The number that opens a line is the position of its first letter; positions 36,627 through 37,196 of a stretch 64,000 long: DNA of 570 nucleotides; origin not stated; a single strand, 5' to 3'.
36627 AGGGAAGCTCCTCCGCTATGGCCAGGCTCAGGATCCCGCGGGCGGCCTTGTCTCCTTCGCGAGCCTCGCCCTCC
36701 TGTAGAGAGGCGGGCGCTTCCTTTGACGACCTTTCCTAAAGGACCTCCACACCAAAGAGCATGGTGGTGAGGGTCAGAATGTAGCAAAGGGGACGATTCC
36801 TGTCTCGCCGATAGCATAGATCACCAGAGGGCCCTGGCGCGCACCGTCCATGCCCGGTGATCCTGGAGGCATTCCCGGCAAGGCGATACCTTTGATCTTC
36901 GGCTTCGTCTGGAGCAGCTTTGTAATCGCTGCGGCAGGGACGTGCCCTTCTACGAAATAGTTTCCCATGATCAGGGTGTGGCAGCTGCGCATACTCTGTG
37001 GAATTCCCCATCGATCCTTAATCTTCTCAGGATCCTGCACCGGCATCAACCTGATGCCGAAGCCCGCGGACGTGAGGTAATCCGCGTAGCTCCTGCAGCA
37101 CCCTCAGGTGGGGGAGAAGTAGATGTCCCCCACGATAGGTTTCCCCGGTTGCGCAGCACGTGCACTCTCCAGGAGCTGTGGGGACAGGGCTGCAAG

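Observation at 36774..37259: DUF411/CopG-like periplasmic metal-binding protein with in-frame TGA replacing the first Cys of CxCC: candidate selenoprotein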

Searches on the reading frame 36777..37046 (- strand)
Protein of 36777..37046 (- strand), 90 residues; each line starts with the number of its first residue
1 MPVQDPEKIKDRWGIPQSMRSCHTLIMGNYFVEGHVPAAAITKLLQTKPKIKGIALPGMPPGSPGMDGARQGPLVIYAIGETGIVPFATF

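Call 34: find_homologous_proteins(query=A1, max_evalue=1e-8)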
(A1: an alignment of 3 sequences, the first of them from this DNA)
Query A1 (3 sequences) (90 aa, profile of the alignment): 368 proteins with E <= 1e-8 among 388 candidates; the best 120 are listed.
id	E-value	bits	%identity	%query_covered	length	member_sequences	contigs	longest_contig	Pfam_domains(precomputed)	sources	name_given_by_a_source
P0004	2.2e-54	199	77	100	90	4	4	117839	PF04214.19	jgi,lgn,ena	-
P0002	4.7e-52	192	99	100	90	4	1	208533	PF04214.19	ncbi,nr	ncbi:MAG: DUF411 domain-containing protein [Armatimonadota bacterium]|nr:DUF411 domain-containing pr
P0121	9.0e-32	127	60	93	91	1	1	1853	PF04214.19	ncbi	-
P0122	1.0e-31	126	61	92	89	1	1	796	PF04214.19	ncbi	-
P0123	1.0e-31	126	63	87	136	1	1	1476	PF04214.19,PF01161.26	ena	-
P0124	1.7e-31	126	62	86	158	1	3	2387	PF04214.19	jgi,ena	-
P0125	3.3e-31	125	58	93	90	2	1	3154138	PF04214.19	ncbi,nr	ncbi:MAG: DUF411 domain-containing protein [Armatimonadota bacterium]|nr:DUF411 domain-containing pr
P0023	4.4e-31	124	60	92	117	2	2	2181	PF04214.19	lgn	-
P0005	5.3e-31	124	57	97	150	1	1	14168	PF04214.19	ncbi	-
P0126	9.0e-31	123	63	84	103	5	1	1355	PF04214.19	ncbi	-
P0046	2.3e-30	122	59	90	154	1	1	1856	PF04214.19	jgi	jgi:hypothetical protein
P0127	3.8e-30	121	53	98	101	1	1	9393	PF04214.19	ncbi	-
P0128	4.2e-30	121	61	86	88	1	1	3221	PF04214.19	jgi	jgi:hypothetical protein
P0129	4.4e-30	121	58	92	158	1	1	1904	PF04214.19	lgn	-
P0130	4.7e-30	121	60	89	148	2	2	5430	PF04214.19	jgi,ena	-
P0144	5.9e-29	118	63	81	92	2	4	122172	PF04214.19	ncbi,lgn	-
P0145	7.3e-29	117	56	98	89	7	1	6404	PF04214.19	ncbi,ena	-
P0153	3.2e-28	115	54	100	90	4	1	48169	PF04214.19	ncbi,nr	ncbi:MAG: DUF411 domain-containing protein [Armatimonadota bacterium]|nr:DUF411 domain-containing pr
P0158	1.0e-27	114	55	100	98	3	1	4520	PF04214.19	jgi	jgi:hypothetical protein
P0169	2.9e-27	112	58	88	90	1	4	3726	PF04214.19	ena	-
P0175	6.1e-27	111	57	88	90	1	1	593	PF04214.19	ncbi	-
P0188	2.8e-26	109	56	86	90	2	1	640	PF04214.19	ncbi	-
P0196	7.4e-26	108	54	91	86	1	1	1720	PF04214.19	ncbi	-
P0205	1.4e-25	107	57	86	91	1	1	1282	PF04214.19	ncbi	-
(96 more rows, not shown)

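Call 36: find_encoding_contigs(protein=P0125, flank=10000, max_places=1)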
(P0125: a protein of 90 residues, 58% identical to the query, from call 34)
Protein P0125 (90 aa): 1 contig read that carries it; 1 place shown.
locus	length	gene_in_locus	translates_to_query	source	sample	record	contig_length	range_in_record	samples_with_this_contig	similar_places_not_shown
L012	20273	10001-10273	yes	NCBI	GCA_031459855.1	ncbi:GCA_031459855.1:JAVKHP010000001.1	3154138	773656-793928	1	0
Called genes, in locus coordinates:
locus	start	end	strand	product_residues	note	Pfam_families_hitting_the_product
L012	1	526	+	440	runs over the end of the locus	PF03951:Gln-synt_N, PF00120:Gln-synt_C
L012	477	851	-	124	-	PF01909:NTP_transf_2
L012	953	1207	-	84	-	PF05168:HEPN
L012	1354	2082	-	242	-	PF05949:DUF881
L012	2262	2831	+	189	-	PF04238:DUF420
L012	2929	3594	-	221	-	-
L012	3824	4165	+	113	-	-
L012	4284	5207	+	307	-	PF13237:Fer4_10 (weak), PF13247:Fer4_11, PF00037:Fer4, PF12797:Fer4_2 (weak), PF12837:Fer4_6, PF13237:Fer4_10, PF12838:Fer4_7 (weak), PF13247:Fer4_11 (weak), +3 more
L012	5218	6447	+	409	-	PF03916:NrfD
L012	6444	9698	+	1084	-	PF04879:Molybdop_Fe4S4 (weak), PF00384:Molybdopterin, PF01568:Molydop_binding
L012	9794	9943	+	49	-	-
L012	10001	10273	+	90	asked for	PF04214:DUF411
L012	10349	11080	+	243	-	PF17746:SfsA_N, PF03749:SfsA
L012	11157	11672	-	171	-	PF05685:Uma2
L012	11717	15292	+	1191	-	PF00384:Molybdopterin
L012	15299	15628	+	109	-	-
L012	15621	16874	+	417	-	PF13187:Fer4_9 (faint), PF12797:Fer4_2 (faint), PF12837:Fer4_6 (faint), PF13237:Fer4_10, PF13247:Fer4_11, PF12838:Fer4_7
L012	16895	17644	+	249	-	PF02613:Nitrate_red_del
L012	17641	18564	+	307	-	-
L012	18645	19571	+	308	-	PF09459:EB_dh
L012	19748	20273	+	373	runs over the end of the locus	PF04055:Radical_SAM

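Call 37: find_encoding_contigs(protein=P0153, flank=10000, max_places=1)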
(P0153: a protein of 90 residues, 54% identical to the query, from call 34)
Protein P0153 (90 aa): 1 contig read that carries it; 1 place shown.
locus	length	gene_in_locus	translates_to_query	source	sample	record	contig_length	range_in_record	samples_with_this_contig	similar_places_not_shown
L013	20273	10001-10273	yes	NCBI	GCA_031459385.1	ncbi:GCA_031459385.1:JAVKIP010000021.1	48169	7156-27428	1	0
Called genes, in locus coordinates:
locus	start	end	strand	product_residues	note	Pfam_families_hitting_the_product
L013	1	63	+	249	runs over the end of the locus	PF12797:Fer4_2 (weak), PF12838:Fer4_7 (weak), PF13247:Fer4_11, PF00037:Fer4 (weak), PF12797:Fer4_2 (weak), PF12837:Fer4_6 (weak), PF13187:Fer4_9 (weak), PF13247:Fer4_11, +4 more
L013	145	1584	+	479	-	PF03916:NrfD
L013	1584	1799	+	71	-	-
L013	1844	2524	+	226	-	PF02613:Nitrate_red_del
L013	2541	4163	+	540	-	PF12838:Fer4_7 (weak), PF13237:Fer4_10 (weak), PF00037:Fer4 (weak), PF02662:FlpD (weak), PF00037:Fer4 (weak), PF12838:Fer4_7, PF13187:Fer4_9, PF13237:Fer4_10, +7 more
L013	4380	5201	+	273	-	PF13187:Fer4_9 (faint), PF13237:Fer4_10 (weak), PF13247:Fer4_11, PF00037:Fer4 (weak), PF12797:Fer4_2 (weak), PF12837:Fer4_6, PF13237:Fer4_10, PF13247:Fer4_11, +2 more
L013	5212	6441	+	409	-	PF03916:NrfD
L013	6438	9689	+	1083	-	PF04879:Molybdop_Fe4S4 (weak), PF00384:Molybdopterin, PF01568:Molydop_binding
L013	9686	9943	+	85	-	-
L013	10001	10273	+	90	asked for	PF04214:DUF411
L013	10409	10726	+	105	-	PF02627:CMD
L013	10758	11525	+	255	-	PF17746:SfsA_N, PF03749:SfsA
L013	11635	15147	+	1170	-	PF00384:Molybdopterin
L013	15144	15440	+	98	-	-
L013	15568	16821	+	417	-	PF13187:Fer4_9 (faint), PF12797:Fer4_2 (faint), PF12837:Fer4_6 (faint), PF13237:Fer4_10, PF13247:Fer4_11, PF12838:Fer4_7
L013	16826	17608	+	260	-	PF02613:Nitrate_red_del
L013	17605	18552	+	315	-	-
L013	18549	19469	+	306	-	PF09459:EB_dh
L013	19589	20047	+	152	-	PF13473:Cupredoxin_1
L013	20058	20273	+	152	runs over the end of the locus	-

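Call 38: find_encoding_contigs(protein=P0144, flank=10000, max_places=2)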
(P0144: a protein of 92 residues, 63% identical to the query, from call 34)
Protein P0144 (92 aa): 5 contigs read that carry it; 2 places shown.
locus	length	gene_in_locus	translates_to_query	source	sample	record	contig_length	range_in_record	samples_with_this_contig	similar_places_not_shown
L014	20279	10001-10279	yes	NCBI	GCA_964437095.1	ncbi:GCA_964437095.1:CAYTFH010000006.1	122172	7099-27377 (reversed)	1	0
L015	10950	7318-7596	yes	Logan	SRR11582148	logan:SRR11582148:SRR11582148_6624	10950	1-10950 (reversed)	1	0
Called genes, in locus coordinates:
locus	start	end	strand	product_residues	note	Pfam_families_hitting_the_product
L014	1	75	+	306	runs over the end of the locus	PF12838:Fer4_7 (weak), PF13247:Fer4_11, PF00037:Fer4 (weak), PF12837:Fer4_6 (weak), PF13237:Fer4_10, PF12838:Fer4_7, PF13187:Fer4_9 (weak), PF13247:Fer4_11 (weak), +2 more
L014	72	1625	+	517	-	PF03916:NrfD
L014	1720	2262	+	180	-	-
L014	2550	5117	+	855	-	PF04879:Molybdop_Fe4S4, PF00384:Molybdopterin, PF01568:Molydop_binding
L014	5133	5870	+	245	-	PF12797:Fer4_2 (weak), PF12838:Fer4_7 (weak), PF13247:Fer4_11, PF00037:Fer4 (weak), PF12797:Fer4_2 (weak), PF12837:Fer4_6 (weak), PF13237:Fer4_10 (weak), PF13247:Fer4_11, +5 more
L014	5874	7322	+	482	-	PF03916:NrfD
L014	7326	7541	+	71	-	-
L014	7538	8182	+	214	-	PF02613:Nitrate_red_del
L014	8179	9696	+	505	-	PF12838:Fer4_7 (weak), PF13187:Fer4_9 (weak), PF00037:Fer4 (weak), PF02662:FlpD (weak), PF00037:Fer4, PF12837:Fer4_6 (weak), PF12838:Fer4_7, PF13187:Fer4_9 (weak), +9 more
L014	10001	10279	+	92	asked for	PF04214:DUF411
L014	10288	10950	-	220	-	PF00571:CBS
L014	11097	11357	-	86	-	-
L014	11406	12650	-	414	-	PF01590:GAF, PF13185:GAF_2, PF13492:GAF_3 (weak), PF07730:HisKA_3, PF13581:HATPase_c_2 (weak), PF02518:HATPase_c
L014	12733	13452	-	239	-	PF00571:CBS, PF04972:BON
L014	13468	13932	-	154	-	-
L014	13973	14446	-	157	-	PF00582:Usp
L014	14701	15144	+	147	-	PF02082:Rrf2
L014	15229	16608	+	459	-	PF18764:nos_propeller (weak)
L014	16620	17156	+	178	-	PF18764:nos_propeller, PF13473:Cupredoxin_1, PF00116:COX2 (weak)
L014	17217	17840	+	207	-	-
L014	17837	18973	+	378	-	PF13229:Beta_helix, PF05048:NosD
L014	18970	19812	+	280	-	PF00005:ABC_tran, PF13304:AAA_21 (faint)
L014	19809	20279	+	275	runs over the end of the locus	PF12679:ABC2_membrane_2, PF12730:ABC2_membrane_4 (faint), PF12698:ABC2_membrane_3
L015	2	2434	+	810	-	?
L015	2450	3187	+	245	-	PF12797:Fer4_2 (weak), PF12838:Fer4_7 (weak), PF13247:Fer4_11, PF00037:Fer4 (weak), PF12797:Fer4_2 (weak), PF12837:Fer4_6 (weak), PF13237:Fer4_10 (weak), PF13247:Fer4_11, +5 more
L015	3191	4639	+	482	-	PF03916:NrfD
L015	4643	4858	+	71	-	-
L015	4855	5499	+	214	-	PF02613:Nitrate_red_del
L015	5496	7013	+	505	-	PF12838:Fer4_7 (weak), PF13187:Fer4_9 (weak), PF00037:Fer4 (weak), PF02662:FlpD (weak), PF00037:Fer4, PF12837:Fer4_6 (weak), PF12838:Fer4_7, PF13187:Fer4_9 (weak), +9 more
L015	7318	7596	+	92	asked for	PF04214:DUF411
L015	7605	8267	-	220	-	PF00571:CBS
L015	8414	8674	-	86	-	-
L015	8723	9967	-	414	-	PF01590:GAF, PF13185:GAF_2, PF13492:GAF_3 (weak), PF07730:HisKA_3, PF13581:HATPase_c_2 (weak), PF02518:HATPase_c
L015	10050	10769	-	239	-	PF00571:CBS, PF04972:BON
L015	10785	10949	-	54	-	?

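Call 41: find_encoding_contigs(protein=P0145, flank=6000, max_places=2)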
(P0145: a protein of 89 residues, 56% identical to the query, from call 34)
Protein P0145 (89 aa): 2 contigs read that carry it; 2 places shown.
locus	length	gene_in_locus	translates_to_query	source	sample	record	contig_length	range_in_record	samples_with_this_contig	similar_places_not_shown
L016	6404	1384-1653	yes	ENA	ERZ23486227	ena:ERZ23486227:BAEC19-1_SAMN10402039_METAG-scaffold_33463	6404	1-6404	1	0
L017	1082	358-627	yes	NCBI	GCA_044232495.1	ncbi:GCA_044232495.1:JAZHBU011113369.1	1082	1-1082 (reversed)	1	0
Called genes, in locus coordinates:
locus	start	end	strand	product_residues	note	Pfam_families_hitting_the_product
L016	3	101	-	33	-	?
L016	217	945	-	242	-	PF02616:SMC_ScpA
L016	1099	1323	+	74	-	-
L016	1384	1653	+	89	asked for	PF04214:DUF411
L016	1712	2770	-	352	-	PF18152:DAHP_snth_FXD, PF00793:DAHP_synth_1, PF03102:NeuB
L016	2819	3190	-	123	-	PF07736:CM_1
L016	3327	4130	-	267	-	PF00290:Trp_syntA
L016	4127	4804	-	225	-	PF02517:Rce1-like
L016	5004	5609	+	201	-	PF03848:TehB, PF13489:Methyltransf_23, PF13847:Methyltransf_31, PF08241:Methyltransf_11, PF08242:Methyltransf_12, PF13649:Methyltransf_25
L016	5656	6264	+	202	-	-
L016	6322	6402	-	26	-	?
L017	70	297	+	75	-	-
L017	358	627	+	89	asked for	PF04214:DUF411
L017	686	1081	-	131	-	?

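Call 42: find_encoding_contigs(protein=P0169, flank=4000, max_places=2)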
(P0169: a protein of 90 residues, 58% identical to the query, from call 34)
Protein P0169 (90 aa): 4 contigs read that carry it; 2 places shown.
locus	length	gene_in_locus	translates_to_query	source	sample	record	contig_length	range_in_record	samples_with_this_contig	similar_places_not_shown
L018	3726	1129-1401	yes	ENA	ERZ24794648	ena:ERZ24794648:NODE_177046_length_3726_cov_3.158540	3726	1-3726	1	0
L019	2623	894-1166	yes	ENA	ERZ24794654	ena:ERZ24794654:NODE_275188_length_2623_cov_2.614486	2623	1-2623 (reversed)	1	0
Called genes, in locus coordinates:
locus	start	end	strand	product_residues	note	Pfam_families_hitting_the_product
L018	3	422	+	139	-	?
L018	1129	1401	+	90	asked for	PF04214:DUF411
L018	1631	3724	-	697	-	?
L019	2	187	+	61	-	?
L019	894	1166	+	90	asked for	PF04214:DUF411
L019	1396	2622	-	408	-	?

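Call 43: find_encoding_contigs(protein=P0158, flank=5000, max_places=2)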
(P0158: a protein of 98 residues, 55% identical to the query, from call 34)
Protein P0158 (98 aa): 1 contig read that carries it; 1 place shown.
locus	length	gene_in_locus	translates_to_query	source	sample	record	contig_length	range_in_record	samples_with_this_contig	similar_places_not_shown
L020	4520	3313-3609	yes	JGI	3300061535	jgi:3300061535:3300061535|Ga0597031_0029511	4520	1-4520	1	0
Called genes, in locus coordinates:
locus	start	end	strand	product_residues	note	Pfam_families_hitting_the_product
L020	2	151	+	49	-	?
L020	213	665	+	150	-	PF13473:Cupredoxin_1, PF00127:Copper-bind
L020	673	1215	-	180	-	PF00578:AhpC-TSA, PF08534:Redoxin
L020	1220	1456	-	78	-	PF05768:Glrx-like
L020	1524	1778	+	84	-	PF14026:SCO4226-like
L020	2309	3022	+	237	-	PF00230:MIP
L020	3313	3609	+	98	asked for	PF04214:DUF411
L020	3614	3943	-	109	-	PF00893:Multi_Drug_Res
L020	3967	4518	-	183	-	?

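Call 84: list_cluster_members(proteins=[P0145, P0121, P0122, P0175, P0188, P0205, P0196, P0144, P0126, P0127])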
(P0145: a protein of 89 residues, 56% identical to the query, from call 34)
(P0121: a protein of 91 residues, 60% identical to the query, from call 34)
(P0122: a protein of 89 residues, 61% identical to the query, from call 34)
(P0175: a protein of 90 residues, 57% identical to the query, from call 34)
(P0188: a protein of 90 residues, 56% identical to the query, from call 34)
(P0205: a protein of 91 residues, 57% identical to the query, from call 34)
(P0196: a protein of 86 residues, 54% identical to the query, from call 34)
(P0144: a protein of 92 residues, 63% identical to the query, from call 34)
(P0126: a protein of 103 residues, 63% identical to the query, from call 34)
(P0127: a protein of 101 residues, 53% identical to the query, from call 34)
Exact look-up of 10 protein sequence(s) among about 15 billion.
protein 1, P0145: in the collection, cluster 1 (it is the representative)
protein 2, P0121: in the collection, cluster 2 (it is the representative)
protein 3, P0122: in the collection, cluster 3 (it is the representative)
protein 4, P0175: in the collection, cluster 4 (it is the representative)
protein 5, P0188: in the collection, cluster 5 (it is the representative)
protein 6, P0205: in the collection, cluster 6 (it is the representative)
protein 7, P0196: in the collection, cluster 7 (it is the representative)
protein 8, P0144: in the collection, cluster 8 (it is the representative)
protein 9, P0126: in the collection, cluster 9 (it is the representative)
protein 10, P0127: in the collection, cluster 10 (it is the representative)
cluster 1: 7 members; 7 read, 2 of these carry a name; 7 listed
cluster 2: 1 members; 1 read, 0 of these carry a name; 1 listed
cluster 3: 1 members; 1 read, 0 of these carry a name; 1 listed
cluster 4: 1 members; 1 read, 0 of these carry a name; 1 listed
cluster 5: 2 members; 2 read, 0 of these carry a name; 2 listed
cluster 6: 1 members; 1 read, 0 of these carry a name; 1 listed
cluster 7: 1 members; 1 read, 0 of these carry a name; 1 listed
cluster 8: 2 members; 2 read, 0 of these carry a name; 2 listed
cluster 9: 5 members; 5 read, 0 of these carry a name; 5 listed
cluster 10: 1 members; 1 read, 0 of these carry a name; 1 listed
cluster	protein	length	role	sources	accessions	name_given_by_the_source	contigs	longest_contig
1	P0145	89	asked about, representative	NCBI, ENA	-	-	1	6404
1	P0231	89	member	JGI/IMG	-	hypothetical protein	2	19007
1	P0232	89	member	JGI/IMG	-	hypothetical protein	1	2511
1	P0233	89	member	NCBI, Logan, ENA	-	-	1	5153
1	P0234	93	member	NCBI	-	-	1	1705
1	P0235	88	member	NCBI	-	-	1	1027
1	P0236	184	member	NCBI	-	-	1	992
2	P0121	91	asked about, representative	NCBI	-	-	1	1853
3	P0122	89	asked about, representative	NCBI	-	-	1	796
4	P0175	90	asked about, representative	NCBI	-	-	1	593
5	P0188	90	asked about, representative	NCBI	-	-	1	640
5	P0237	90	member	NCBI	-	-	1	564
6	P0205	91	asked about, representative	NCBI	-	-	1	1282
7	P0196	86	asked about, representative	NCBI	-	-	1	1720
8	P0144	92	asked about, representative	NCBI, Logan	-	-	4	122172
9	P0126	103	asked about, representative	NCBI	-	-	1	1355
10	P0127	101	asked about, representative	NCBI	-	-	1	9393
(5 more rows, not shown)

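Call 93: find_homologous_proteins(query=L018:1634-3724:-, max_evalue=1e-20)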
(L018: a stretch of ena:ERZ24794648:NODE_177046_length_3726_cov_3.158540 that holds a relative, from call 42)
Query L018:1634-3724:- (697 aa): 7729 proteins with E <= 1e-20 among 8000 candidates; the best 120 are listed.
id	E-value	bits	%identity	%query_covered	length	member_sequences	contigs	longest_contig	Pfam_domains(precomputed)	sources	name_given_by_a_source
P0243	0.0e+0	1318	83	99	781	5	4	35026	PF02738.24,PF20256.4,PF01315.28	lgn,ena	-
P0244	0.0e+0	1302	81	100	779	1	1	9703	PF02738.24,PF20256.4,PF01315.28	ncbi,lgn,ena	-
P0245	0.0e+0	1292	81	100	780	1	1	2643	PF02738.24,PF20256.4,PF01315.28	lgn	-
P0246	0.0e+0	1271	78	100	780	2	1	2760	PF02738.24,PF20256.4,PF01315.28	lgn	-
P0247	0.0e+0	1268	79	99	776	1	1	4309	PF02738.24,PF20256.4,PF01315.28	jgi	-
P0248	0.0e+0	1256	77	99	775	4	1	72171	PF02738.24,PF20256.4,PF01315.28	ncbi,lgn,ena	-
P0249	0.0e+0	1202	77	99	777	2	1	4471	PF02738.24,PF20256.4,PF01315.28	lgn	-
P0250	0.0e+0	1201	77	99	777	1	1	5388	PF02738.24,PF20256.4,PF01315.28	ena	-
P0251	0.0e+0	1200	76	99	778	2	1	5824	PF02738.24,PF20256.4,PF01315.28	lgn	-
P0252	0.0e+0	1199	77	99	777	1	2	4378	PF02738.24,PF20256.4,PF01315.28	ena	-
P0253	0.0e+0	1198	76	99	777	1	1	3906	PF02738.24,PF20256.4,PF01315.28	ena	-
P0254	0.0e+0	1196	76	99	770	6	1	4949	PF02738.24,PF20256.4,PF01315.28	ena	-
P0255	0.0e+0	1195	76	99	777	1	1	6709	PF02738.24,PF20256.4,PF01315.28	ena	-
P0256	0.0e+0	1195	76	99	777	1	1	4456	PF02738.24,PF20256.4,PF01315.28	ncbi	ncbi:MAG: molybdopterin cofactor-binding domain-containing protein [Dehalococcoidales bacterium]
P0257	0.0e+0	1193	76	99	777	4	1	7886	PF02738.24,PF20256.4,PF01315.28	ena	-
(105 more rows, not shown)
